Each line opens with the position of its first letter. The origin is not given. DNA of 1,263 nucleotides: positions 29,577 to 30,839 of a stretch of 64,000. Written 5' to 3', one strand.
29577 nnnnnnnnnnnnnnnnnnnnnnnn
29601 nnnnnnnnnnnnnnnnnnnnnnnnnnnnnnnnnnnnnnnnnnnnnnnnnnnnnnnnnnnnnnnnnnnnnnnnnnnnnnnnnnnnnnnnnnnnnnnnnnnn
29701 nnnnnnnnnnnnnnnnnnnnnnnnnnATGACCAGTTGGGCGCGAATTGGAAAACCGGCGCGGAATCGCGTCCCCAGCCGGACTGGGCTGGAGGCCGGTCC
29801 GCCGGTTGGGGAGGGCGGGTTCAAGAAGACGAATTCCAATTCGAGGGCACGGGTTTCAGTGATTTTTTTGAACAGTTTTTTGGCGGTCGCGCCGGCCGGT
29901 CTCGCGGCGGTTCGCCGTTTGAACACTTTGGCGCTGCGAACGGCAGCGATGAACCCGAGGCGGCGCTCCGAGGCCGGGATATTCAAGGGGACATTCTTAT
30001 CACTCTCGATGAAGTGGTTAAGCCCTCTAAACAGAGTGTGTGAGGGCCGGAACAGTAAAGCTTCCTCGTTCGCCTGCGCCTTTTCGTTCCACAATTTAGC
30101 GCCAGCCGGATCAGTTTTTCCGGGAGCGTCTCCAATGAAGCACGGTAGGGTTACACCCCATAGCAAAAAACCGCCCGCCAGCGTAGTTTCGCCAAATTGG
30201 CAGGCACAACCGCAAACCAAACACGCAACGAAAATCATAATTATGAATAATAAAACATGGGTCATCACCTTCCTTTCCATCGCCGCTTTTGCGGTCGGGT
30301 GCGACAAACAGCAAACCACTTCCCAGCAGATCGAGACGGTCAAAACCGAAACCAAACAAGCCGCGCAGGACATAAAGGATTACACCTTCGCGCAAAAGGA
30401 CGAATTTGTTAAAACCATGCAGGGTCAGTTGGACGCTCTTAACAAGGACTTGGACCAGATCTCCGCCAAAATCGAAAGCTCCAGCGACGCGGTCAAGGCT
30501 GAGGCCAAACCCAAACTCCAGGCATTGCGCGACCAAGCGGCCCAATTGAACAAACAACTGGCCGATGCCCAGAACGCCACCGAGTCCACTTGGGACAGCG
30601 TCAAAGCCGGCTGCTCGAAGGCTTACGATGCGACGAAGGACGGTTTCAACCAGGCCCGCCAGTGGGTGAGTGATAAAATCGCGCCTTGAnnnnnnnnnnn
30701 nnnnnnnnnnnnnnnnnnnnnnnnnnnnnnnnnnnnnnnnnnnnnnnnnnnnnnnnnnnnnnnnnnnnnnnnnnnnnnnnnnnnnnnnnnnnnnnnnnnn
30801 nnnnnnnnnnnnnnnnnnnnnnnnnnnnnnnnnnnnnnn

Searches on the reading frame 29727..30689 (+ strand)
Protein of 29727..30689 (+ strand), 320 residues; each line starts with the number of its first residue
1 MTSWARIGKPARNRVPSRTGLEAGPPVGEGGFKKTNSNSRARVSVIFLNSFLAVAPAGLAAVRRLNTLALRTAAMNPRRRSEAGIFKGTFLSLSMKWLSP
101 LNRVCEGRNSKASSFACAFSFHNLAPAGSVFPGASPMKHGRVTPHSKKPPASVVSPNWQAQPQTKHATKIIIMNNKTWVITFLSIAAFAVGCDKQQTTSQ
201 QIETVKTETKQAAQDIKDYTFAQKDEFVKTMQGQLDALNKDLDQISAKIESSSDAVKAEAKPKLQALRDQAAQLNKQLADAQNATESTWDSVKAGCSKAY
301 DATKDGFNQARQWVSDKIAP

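Call 30: search_protein_families(library=pfam, proteins=[window:29727-30689:+], max_evalue=0.01)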
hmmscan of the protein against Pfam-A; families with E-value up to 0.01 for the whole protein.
window:29727-30689:+ (320 aa): 7 families
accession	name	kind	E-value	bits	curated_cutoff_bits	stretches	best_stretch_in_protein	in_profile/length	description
PF16591.11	HBM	-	6.5e-07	29.5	29.8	1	194-285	131-222/254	Helical bimodular sensor domain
PF13870.11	CCDC113_CCDC96_CC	-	7.8e-05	22.9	31.6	1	194-294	17-116/177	CCDC113/CCDC96, coiled-coil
PF06295.17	ZapG-like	-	0.00011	22.7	33.5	1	191-273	22-103/123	Z-ring associated protein G-like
PF05008.21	V-SNARE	-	0.0011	19.8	25.9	1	198-281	8-91/92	Vesicle transport v-SNARE protein N-terminus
PF01442.23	Apolipoprotein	-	0.0055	16.9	90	1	196-312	7-124/190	Apolipoprotein A1/A4/E domain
PF15960.10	DUF4763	-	0.007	16.1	30.1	0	197-293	24-123/236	Domain of unknown function (DUF4763)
PF14282.11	FlxA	-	0.0077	16.8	26.3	1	223-309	14-97/101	FlxA-like protein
